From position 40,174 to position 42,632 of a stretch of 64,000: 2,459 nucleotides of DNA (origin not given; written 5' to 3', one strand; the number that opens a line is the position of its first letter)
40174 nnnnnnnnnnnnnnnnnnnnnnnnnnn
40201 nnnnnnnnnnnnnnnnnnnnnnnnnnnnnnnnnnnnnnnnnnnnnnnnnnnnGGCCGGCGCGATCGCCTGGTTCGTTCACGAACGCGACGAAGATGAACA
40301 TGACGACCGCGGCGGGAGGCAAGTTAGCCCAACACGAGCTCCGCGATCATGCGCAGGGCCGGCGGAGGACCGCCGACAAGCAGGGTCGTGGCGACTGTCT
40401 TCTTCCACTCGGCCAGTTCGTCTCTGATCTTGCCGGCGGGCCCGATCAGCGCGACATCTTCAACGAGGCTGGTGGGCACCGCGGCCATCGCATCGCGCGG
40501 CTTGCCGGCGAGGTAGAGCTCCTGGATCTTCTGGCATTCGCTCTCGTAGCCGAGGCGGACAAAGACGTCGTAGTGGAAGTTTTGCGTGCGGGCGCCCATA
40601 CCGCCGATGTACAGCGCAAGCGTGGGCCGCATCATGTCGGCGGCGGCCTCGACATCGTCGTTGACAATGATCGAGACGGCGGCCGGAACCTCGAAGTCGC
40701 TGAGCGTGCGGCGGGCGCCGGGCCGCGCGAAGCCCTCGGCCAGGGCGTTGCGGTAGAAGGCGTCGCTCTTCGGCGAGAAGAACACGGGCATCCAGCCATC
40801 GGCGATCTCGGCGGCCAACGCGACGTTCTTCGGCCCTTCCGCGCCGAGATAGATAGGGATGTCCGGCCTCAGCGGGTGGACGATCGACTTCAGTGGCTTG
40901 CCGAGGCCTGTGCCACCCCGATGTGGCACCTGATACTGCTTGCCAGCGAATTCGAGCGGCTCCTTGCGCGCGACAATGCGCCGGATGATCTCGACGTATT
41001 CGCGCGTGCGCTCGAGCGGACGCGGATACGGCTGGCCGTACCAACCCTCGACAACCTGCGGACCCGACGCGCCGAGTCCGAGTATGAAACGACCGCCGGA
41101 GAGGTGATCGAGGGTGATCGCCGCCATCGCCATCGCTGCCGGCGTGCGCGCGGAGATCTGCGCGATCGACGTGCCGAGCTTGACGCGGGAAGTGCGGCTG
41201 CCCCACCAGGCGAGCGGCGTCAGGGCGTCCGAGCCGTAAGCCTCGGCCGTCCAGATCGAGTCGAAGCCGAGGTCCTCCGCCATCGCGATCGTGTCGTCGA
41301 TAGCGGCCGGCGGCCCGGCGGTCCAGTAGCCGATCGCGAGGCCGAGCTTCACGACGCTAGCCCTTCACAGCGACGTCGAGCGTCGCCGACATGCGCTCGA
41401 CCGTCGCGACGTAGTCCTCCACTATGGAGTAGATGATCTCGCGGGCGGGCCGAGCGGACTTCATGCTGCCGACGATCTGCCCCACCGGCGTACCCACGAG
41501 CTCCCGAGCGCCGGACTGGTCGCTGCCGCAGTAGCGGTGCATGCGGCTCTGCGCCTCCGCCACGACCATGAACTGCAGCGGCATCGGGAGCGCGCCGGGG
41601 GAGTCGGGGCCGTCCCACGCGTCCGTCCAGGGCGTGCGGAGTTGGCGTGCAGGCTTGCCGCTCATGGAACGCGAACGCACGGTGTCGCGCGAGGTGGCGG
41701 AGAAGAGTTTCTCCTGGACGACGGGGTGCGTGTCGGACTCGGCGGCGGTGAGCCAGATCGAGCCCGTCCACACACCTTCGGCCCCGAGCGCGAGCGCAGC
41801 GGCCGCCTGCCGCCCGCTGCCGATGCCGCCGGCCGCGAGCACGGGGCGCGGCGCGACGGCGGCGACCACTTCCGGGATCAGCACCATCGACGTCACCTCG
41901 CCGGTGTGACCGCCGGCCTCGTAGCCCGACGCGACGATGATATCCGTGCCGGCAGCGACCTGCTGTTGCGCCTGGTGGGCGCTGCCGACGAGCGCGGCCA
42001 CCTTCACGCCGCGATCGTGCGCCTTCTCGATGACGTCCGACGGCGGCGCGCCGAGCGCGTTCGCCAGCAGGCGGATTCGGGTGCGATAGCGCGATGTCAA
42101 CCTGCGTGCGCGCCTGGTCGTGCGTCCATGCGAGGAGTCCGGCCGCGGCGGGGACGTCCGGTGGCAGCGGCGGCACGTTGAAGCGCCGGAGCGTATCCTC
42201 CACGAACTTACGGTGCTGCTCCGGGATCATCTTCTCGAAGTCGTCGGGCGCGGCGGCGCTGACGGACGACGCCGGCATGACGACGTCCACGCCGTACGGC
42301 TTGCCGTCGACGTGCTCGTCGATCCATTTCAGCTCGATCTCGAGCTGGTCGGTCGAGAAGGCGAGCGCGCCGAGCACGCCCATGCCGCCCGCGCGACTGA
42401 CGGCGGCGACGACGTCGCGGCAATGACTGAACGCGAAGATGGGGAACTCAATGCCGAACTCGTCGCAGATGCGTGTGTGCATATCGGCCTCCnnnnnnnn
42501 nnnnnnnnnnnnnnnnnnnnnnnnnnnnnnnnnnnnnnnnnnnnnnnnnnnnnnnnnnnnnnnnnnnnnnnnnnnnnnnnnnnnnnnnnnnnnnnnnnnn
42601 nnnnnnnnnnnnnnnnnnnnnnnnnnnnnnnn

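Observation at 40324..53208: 13-kb unidirectional catabolic cluster resembling actinobacterial sterol/branched-lipid side-chain degradation loci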

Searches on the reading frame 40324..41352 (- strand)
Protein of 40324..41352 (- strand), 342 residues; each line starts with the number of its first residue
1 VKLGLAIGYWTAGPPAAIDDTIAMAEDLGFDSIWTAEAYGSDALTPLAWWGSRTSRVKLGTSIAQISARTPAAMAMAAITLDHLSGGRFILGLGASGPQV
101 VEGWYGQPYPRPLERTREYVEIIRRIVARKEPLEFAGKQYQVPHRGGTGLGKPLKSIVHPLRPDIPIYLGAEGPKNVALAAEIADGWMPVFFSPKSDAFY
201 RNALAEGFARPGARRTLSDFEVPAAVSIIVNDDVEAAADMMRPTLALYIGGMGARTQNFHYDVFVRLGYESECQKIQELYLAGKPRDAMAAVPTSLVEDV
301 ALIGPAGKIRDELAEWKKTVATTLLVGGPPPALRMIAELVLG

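Call 3: search_protein_families(library=pfam, proteins=[window:40324-41352:-])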
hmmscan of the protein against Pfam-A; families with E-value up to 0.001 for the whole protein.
window:40324-41352:- (342 aa): 1 family
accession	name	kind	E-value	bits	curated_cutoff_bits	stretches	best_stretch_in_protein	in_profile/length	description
PF00296.26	Bac_luciferase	-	1.3e-74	251.9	27.9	1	14-322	21-313/314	Luciferase-like monooxygenase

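Call 5: search_protein_families(library=ncbifam, proteins=[window:40324-41352:-], max_evalue=0.00001)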
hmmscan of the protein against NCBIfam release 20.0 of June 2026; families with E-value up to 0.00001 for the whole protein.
window:40324-41352:- (342 aa): 22 families
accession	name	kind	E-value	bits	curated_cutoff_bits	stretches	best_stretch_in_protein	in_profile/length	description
TIGR03559.1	F420_Rv3520c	subfamily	2.6e-145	483.5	335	1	2-326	1-324/325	LLM class F420-dependent oxidoreductase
TIGR04024.1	F420_NP1902A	hypoth_equivalog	2.9e-58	197.2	345.4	1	16-317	15-300/330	TIGR04024 family LLM class F420-dependent oxidoreductase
TIGR03841.1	F420_Rv3093c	subfamily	3.2e-39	135.1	213.65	1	7-321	1-289/298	LLM class F420-dependent oxidoreductase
TIGR03564.1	F420_MSMEG_4879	subfamily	3.1e-35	122.1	234.25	1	20-248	3-218/265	TIGR03564 family F420-dependent LLM class oxidoreductase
NF002619.0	PRK02271.1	equivalog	5e-33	114.8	276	1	13-329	11-308/329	5,10-methylenetetrahydromethanopterin reductase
TIGR03617.1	F420_MSMEG_2256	subfamily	2.1e-32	112.3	278.15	1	25-326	4-298/318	TIGR03617 family F420-dependent LLM class oxidoreductase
TIGR03555.1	F420_mer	equivalog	4.9e-32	111.6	348.7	1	14-329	10-307/325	5,10-methylenetetrahydromethanopterin reductase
TIGR03560.1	F420_Rv1855c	subfamily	8.9e-22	78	231.4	1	37-196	34-200/227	TIGR03560 family F420-dependent LLM class oxidoreductase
TIGR03619.1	F420_Rv2161c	subfamily_domain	1.3e-21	77.4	166.9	1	41-194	44-187/247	TIGR03619 family F420-dependent LLM class oxidoreductase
TIGR03620.1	F420_MSMEG_4141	subfamily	3.5e-20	72.5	219.8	1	16-252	18-204/280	TIGR03620 family F420-dependent LLM class oxidoreductase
TIGR03857.1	F420_MSMEG_2249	hypoth_equivalog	4e-18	65.7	218.4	1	14-332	13-327/329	TIGR03857 family LLM class F420-dependent oxidoreductase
TIGR03621.1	F420_MSMEG_2516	subfamily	4.3e-16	58.9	213.15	1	16-243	14-237/295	TIGR03621 family F420-dependent LLM class oxidoreductase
TIGR03856.1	F420_MSMEG_2906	subfamily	8.5e-15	55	243.7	1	20-155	20-165/249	LLM class F420-dependent oxidoreductase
TIGR03854.1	F420_MSMEG_3544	hypoth_equivalog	1.1e-13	51.2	295.6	1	7-222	4-212/290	TIGR03854 family LLM class F420-dependent oxidoreductase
TIGR03571.1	lucif_BA3436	subfamily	8.6e-13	48.2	303.9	1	42-189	68-206/304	TIGR03571 family LLM class oxidoreductase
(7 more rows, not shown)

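Call 35: search_solved_structures(query=window:40324-41352:-, max_evalue=1e-10)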
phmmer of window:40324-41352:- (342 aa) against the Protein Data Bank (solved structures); distinct sequences matched with E-value up to 1e-10: 6.
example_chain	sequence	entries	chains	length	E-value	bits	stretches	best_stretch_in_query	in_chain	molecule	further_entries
8qq8_A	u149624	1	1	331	1.8e-23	86.4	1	22-315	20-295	5,10-methylenetetrahydromethanopterin reductase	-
8qpl_A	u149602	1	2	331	1.9e-23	86.4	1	22-315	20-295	5,10-methylenetetrahydromethanopterin reductase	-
8qpm_A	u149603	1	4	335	1.9e-23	86.3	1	22-315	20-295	5,10-methylenetetrahydromethanopterin reductase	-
1f07_A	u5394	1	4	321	1.2e-19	73.8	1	15-325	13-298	COENZYME F420-DEPENDENT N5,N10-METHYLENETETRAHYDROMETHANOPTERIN REDUCTASE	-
1z69_A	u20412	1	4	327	5.5e-19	71.7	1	12-251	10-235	Coenzyme F420-dependent N(5),N(10)-methylenetetrahydromethanopterin reductase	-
1ezw_A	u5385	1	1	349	1.4e-18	70.3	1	14-330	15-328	COENZYME F420-DEPENDENT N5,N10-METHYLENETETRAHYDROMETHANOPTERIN REDUCTASE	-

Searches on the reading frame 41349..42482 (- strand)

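Call 3: search_protein_families(library=pfam, proteins=[window:41349-42482:-])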
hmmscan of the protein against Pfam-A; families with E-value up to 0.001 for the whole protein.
window:41349-42482:- (377 aa): 1 family
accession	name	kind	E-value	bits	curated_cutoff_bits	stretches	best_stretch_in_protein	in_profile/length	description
PF03060.21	NMO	-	2e-07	31.2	28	1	22-89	25-90/331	Nitronate monooxygenase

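Call 5: search_protein_families(library=ncbifam, proteins=[window:41349-42482:-], max_evalue=0.00001)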
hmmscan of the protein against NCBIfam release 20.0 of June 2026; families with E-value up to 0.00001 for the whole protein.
window:41349-42482:- (377 aa): 1 family
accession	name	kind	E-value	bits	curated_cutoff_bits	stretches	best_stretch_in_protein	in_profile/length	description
TIGR03151.1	enACPred_II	equivalog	6.3e-08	32.2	453.1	1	3-71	2-73/307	enoyl-[acyl-carrier-protein] reductase FabK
